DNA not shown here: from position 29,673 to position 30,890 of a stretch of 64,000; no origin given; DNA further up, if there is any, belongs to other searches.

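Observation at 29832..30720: Module E carries a dead, phylogenetically foreign DH, the only predicted oxygenated position in the visible chain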

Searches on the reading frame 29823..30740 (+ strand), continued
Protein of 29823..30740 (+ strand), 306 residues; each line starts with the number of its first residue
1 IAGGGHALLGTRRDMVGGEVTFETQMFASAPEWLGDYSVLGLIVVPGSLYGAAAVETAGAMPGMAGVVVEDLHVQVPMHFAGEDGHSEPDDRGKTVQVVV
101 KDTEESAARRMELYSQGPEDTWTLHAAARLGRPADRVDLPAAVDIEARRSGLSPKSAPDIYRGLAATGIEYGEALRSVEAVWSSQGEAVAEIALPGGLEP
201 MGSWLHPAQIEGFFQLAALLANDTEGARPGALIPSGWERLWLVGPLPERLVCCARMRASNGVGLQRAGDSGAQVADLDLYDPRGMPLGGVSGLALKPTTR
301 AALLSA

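Call 50: search_protein_families(library=ncbifam, proteins=[window:29823-30740:+], max_evalue=0.001)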
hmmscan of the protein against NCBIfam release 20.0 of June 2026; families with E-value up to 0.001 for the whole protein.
window:29823-30740:+ (306 aa): 1 family
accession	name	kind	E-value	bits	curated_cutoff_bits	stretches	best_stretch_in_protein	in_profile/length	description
NF041183.1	Pks2_ls1_myc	equivalog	3.8e-09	34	2400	1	22-295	913-1168/2086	sulfolipid-1 biosynthesis phthioceranic/hydroxyphthioceranic acid synthase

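Call 62: find_homologous_proteins(query=A1, max_evalue=1e-20)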
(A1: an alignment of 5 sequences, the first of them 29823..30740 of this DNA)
Query A1 (5 sequences) (306 aa, profile of the alignment): 27 proteins with E <= 1e-20 among 8000 candidates.
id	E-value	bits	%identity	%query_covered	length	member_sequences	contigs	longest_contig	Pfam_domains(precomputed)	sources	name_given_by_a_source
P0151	2.8e-96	340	40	99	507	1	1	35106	PF21089.4,PF14765.13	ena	-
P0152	6.8e-95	336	42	99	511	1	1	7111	PF21089.4,PF14765.13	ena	-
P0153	7.6e-95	336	41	99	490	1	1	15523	PF21089.4,PF14765.13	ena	-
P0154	1.5e-93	331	39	99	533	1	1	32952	PF21089.4,PF14765.13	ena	-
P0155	2.3e-93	331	38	99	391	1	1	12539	PF21089.4,PF14765.13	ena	-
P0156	1.1e-92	329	39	99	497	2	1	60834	PF21089.4,PF14765.13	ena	-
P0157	6.7e-91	323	38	99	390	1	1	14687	PF21089.4,PF14765.13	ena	-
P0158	2.1e-88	315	40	94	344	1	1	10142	PF21089.4,PF14765.13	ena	-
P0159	1.3e-87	312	41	99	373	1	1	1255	PF21089.4,PF14765.13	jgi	jgi:acyl transferase domain-containing protein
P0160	1.8e-85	305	41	97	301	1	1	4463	PF21089.4,PF14765.13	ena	-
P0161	1.9e-83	298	39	92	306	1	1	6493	PF21089.4,PF14765.13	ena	-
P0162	9.7e-82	293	41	83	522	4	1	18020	PF21089.4,PF14765.13,PF00698.27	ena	-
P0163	2.0e-81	292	42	82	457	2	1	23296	PF21089.4,PF14765.13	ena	-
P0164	3.2e-75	271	38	77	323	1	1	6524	PF21089.4,PF14765.13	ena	-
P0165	1.5e-73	266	38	76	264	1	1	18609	PF21089.4,PF14765.13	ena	-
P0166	1.2e-68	250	38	71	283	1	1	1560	PF21089.4,PF14765.13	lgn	-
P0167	3.4e-66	242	35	86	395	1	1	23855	PF21089.4,PF14765.13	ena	-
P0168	9.6e-60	220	34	70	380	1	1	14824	PF21089.4,PF14765.13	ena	-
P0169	7.4e-57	211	37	73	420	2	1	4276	PF21089.4,PF14765.13,PF00698.27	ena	-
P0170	6.1e-56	208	33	94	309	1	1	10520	PF21089.4,PF14765.13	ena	-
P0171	3.1e-52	196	40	65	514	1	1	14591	PF21089.4,PF14765.13,PF00698.27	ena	-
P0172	1.1e-44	171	32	63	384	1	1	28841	PF21089.4,PF00698.27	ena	-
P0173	4.2e-40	156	41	48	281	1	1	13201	PF21089.4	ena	-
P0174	8.4e-33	132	39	44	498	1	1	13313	PF21089.4,PF00698.27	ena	-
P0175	2.1e-25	108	29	94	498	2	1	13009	PF21089.4,PF14765.13,PF22953.4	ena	-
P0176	1.3e-24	105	26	98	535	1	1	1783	PF21089.4,PF14765.13,PF22953.4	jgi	jgi:hypothetical protein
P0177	9.0e-24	102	30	66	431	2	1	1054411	PF21089.4,PF14765.13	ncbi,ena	-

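Call 70: predict_structure(alignment_id=A2)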
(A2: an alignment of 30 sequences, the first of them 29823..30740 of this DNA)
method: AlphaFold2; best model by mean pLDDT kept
length: 306 residues; sequences in the alignment: 30
mean_pLDDT: 88.7   pTM: 0.89
mean pLDDT of the five models: 88.7, 88.7, 87.9, 87.6, 87.1
residues with pLDDT >= 90: 216; 70-90: 60; 50-70: 18; < 50: 12
segments of 3 or more residues with pLDDT < 50: 1-3, 261-268
pLDDT, mean of each block of 10 residues (from residue 1): 73 93 93 92 94 96 90 95 57 92 85 93 97 72 96 95 95 95 96 90 91 95 81 95 95 88 45 93 97 94 89
secondary structure, 60 per line:
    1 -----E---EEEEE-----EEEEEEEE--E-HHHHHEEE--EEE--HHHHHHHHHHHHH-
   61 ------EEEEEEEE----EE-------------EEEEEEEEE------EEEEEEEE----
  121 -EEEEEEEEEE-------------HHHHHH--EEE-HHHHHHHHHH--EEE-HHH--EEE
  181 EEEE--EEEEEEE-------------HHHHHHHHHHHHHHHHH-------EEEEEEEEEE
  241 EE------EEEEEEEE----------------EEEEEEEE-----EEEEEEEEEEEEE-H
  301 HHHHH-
elements in order: E10-14 E20-27 H32-36 E37-39 E42-44 H47-59 E67-74 E94-102 E109-116 E122-131 H145-150 E153-155 H157-166 E169-171 E178-184 E187-193 H207-223 E231-242 E249-256 E273-280 E286-298 H300-305

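Call 72: fold_search(model_id=the predicted structure, library=pdb)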
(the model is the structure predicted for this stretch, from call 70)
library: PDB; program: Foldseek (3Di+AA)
matches with E <= 10: 1144; with E <= 0.001: 152
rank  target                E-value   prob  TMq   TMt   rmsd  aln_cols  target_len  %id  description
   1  5tz5_A                1.6e-23  1.00  0.82  0.89   2.6       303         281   22  Crystal Structure of CurK Dehydratase H996F Inactive Mutant (released 2017-01-11)
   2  3kg6_B                2.0e-23  1.00  0.80  0.88   2.7       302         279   24  Dehydratase domain from CurF module of Curacin polyketide synthase (released 2010-01-19)
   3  3kg6_D                2.8e-23  1.00  0.78  0.86   2.9       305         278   25  Dehydratase domain from CurF module of Curacin polyketide synthase (released 2010-01-19)
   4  3kg9_A                3.2e-23  1.00  0.82  0.89   2.6       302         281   22  Dehydratase domain from CurK module of Curacin polyketide synthase (released 2010-01-19)
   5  3kg7_B                3.5e-23  1.00  0.80  0.86   2.9       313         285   20  Dehydratase domain from CurH module of Curacin polyketide synthase (released 2010-01-19)
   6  3kg7_A                4.7e-23  1.00  0.80  0.85   3.0       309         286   20  Dehydratase domain from CurH module of Curacin polyketide synthase (released 2010-01-19)
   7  5tz5_B                4.9e-23  1.00  0.78  0.85   3.0       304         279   24  Crystal Structure of CurK Dehydratase H996F Inactive Mutant (released 2017-01-11)
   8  3kg7_C                4.9e-23  1.00  0.80  0.85   3.1       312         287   20  Dehydratase domain from CurH module of Curacin polyketide synthase (released 2010-01-19)
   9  3kg6_C                9.0e-23  1.00  0.79  0.87   2.8       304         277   25  Dehydratase domain from CurF module of Curacin polyketide synthase (released 2010-01-19)
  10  3kg9_B                1.1e-22  1.00  0.79  0.86   2.8       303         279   23  Dehydratase domain from CurK module of Curacin polyketide synthase (released 2010-01-19)
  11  5il6_A                1.3e-22  1.00  0.77  0.85   3.6       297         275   24  Crystal structure of the dehydratase domain of RzxB from Pseudomonas fluorescens (released 2017-03-29)
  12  3kg6_A                1.3e-22  1.00  0.80  0.89   2.5       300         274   24  Dehydratase domain from CurF module of Curacin polyketide synthase (released 2010-01-19)
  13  5bp2_D                1.8e-22  1.00  0.81  0.87   2.7       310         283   23  Dehydratase domain (DH) of a mycocerosic acid synthase-like (MAS-like) PKS, crystal form 1 (released 2016-03-09)
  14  5bp4_I                2.4e-22  1.00  0.81  0.39   3.2       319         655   22  Modifying region (DH-ER-KR) of a mycocerosic acid synthase-like (MAS-like) PKS (released 2016-03-09)
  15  5bp4_L                2.6e-22  1.00  0.81  0.29   3.1       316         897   23  Modifying region (DH-ER-KR) of a mycocerosic acid synthase-like (MAS-like) PKS (released 2016-03-09)
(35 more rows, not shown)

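Call 77: search_protein_families(library=pfam, proteins=[window:29823-30740:+], max_evalue=0.001)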
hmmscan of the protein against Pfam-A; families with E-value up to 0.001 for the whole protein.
window:29823-30740:+ (306 aa): 2 families
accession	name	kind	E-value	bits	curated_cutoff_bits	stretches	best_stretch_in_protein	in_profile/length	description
PF14765.12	PS-DH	-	3.8e-19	69.3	23.7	1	148-303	10-164/166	Polyketide synthase dehydratase N-terminal domain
PF21089.3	PKS_DH_N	-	1.5e-09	38.2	27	1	6-116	1-103/103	Polyketide synthase dehydratase domain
